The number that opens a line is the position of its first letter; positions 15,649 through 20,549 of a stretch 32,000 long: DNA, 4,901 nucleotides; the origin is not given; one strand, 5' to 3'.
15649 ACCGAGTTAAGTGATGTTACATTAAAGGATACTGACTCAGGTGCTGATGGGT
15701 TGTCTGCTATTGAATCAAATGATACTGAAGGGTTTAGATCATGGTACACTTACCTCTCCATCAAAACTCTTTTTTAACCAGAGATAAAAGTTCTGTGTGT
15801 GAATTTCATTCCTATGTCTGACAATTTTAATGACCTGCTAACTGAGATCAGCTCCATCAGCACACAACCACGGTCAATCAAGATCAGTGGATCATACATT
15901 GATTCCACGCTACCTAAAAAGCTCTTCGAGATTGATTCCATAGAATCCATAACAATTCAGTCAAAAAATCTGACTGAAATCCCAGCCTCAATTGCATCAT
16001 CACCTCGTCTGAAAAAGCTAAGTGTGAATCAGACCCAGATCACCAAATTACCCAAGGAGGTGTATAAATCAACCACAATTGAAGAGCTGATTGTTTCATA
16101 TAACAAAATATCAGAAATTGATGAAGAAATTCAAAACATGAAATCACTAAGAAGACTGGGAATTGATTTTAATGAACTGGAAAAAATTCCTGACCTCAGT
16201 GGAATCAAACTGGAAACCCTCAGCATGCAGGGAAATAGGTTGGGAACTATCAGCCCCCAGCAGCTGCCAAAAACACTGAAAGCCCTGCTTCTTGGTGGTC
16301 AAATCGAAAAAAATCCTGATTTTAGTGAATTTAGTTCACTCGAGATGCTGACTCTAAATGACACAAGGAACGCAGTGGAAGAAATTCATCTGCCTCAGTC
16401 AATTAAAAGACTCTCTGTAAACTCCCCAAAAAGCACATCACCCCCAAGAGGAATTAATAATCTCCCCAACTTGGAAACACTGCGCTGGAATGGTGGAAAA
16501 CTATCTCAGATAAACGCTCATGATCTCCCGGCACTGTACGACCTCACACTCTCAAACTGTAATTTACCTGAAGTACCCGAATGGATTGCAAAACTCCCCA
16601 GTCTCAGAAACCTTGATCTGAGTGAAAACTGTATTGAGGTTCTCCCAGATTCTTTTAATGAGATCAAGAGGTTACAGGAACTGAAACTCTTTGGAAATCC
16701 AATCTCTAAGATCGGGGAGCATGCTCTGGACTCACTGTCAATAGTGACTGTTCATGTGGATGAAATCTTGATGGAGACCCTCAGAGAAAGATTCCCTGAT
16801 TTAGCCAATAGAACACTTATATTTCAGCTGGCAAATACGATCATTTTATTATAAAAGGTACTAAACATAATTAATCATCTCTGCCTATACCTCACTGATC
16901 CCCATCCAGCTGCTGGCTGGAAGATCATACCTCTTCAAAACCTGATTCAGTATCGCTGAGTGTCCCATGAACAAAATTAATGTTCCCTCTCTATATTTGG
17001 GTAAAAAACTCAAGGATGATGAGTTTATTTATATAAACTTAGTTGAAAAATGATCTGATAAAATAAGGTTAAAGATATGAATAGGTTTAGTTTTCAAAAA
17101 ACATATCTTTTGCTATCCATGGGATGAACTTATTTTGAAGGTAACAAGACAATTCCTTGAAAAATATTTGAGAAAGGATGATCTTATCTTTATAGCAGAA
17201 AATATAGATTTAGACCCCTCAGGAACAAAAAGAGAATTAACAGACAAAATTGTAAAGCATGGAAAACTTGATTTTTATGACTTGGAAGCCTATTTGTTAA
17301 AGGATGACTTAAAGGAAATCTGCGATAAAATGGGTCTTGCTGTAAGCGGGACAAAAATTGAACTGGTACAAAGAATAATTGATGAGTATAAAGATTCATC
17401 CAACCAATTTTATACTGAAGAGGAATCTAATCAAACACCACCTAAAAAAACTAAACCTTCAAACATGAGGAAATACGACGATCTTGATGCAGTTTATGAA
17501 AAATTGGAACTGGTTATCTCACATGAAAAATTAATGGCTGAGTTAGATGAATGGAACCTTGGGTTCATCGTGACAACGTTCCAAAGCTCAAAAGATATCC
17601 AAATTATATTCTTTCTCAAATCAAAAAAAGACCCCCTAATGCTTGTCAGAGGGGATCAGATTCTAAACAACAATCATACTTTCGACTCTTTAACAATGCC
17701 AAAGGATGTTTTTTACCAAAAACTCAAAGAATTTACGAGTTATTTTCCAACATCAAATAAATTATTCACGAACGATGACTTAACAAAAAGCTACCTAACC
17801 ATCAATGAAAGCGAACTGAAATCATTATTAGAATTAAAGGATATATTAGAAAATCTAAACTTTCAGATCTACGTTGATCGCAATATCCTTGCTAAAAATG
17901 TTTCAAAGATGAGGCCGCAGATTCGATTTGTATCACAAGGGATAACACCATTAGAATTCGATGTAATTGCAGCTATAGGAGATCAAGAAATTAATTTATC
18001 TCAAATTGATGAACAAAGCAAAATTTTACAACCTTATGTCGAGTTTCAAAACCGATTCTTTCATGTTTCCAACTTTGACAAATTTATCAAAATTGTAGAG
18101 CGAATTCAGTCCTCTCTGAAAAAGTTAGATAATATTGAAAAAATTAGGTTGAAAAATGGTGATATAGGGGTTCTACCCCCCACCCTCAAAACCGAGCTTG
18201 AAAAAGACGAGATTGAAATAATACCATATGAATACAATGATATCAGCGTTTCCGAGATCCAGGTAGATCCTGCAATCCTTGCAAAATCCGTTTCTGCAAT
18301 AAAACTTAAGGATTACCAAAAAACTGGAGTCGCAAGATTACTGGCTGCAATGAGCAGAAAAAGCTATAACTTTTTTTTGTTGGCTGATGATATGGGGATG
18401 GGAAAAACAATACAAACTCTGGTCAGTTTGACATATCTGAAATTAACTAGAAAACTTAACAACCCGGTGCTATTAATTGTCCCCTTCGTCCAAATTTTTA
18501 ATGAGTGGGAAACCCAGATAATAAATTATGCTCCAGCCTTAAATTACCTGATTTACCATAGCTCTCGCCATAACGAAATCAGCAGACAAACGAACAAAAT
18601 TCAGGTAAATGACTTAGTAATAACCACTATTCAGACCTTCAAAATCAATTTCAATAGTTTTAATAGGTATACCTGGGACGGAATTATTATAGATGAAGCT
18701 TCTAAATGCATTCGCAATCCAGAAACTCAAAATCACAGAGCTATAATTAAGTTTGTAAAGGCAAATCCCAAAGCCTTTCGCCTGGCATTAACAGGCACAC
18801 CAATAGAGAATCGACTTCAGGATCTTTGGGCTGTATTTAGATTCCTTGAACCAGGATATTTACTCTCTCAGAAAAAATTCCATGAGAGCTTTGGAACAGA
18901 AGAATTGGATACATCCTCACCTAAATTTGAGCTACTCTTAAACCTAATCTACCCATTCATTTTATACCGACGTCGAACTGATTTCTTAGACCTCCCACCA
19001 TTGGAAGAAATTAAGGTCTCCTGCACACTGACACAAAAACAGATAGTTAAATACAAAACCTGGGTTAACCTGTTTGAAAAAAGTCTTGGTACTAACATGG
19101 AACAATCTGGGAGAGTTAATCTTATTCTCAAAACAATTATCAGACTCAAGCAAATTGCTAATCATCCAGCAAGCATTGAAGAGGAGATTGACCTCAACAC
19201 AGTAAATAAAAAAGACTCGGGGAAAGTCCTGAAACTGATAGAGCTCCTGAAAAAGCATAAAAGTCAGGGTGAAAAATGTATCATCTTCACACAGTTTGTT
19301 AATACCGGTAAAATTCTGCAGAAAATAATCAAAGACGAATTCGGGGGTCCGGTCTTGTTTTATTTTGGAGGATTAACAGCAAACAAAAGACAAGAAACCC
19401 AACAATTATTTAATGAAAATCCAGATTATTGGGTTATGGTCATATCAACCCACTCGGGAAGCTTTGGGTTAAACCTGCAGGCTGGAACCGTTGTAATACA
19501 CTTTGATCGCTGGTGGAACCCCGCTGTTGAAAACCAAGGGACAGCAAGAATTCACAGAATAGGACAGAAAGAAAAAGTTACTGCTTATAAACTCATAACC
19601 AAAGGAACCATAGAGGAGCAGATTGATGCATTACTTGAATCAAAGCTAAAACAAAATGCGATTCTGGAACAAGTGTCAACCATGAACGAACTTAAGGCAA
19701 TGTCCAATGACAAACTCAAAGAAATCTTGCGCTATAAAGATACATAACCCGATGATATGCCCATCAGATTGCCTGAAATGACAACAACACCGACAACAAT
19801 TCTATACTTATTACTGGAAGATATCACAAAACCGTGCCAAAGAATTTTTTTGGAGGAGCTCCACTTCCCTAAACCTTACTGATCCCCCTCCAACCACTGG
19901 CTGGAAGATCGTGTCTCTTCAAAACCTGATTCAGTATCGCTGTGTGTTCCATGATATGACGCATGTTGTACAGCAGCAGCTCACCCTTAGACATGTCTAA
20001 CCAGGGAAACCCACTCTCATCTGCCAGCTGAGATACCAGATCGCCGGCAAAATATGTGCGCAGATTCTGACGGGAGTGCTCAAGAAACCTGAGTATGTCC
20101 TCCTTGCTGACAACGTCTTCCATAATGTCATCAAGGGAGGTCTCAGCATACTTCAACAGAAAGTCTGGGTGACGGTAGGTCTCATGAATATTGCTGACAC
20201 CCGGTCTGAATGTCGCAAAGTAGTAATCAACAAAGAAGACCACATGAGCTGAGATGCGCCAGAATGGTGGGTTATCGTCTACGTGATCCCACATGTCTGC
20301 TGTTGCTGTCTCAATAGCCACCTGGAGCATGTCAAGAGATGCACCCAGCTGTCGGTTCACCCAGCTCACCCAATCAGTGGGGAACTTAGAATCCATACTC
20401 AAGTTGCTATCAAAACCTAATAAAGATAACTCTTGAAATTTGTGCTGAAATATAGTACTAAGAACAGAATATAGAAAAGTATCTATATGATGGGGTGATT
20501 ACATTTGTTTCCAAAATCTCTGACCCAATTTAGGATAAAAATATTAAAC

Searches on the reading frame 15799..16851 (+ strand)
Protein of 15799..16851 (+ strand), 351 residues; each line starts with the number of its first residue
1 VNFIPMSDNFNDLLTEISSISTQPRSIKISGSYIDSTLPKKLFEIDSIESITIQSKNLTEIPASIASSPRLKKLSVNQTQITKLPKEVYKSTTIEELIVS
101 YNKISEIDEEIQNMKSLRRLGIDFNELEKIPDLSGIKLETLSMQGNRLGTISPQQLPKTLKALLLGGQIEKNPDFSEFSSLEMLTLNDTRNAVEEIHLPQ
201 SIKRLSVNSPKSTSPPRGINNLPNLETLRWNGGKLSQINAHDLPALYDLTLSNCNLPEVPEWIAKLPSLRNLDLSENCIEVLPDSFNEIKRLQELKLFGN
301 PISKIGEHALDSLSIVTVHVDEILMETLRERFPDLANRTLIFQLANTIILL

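Call 12: search_protein_families(library=pfam, proteins=[window:15799-16851:+], max_evalue=0.001)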
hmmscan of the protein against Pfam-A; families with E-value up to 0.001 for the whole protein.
window:15799-16851:+ (351 aa): 10 families
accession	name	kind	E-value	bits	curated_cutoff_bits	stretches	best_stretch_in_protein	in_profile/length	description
PF12799.13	LRR_4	-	6.3e-22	77.5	27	2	93-134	2-43/44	Leucine Rich repeats (2 copies)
PF13855.12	LRR_8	-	8.4e-22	77.1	27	2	244-302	1-61/61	Leucine rich repeat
PF23598.1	LRR_14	-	1.2e-17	64.1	40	2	25-128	50-152/353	Leucine-rich repeat region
PF00560.39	LRR_1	-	4.6e-12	44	20.6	0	268-287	1-21/23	Leucine Rich Repeat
PF13306.12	LRR_5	-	1.9e-07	31.5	27.7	0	37-110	47-118/127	BspA type Leucine rich repeat region (6 copies)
PF13516.12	LRR_6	-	2.9e-06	27.3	23.4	0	90-105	1-16/24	Leucine Rich repeat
PF24048.1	LRR_NXF1-5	-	6.1e-06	26.3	30.5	0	237-304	47-118/142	NXF1/2/3/5 leucine-rich repeat domain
PF25019.1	LRR_R13L1-DRL21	-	9.8e-06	25.9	27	0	245-297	70-124/127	R13L1/DRL21 LRRs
PF23952.1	LRR_EndoS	-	1.2e-05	25.9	27.9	1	175-277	41-116/116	Endo-beta-N-acetylglucosaminidase EndoS LRR domain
PF14580.12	LRR_9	-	6.2e-05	23.1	30.5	0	266-308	41-82/175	Leucine-rich repeat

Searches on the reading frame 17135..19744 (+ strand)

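Call 12: search_protein_families(library=pfam, proteins=[window:17135-19744:+], max_evalue=0.001)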
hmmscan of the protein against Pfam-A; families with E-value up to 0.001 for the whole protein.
window:17135-19744:+ (870 aa): 6 families
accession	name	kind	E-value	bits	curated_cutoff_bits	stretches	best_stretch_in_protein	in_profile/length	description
PF00176.29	SNF2-rel_dom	-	2.3e-49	168.5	24.9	1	394-679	1-289/290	SNF2-related domain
PF00271.37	Helicase_C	-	4e-19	69.3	23.5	1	697-810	2-110/110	Helicase conserved C-terminal domain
PF18953.6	SAP_new25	-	2.4e-13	49.9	26.3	2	52-82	6-36/51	SAP domain-containing new25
PF02037.33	SAP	-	1.7e-09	37.5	23.9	1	57-83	8-34/37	SAP domain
PF00270.35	DEAD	-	1e-06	29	26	1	416-561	19-164/167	DEAD/DEAH box helicase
PF18766.7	SWI2_SNF2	-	5e-06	26.8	26.7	1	419-568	26-167/221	SWI2/SNF2 ATPase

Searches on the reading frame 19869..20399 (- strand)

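Call 12: search_protein_families(library=pfam, proteins=[window:19869-20399:-], max_evalue=0.001)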
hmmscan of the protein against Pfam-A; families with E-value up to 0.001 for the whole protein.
window:19869-20399:- (176 aa): 1 family
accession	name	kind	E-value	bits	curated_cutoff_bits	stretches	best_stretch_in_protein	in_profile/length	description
PF12867.12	DinB_2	-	1.9e-06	28.8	24.8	1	18-155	2-127/128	DinB superfamily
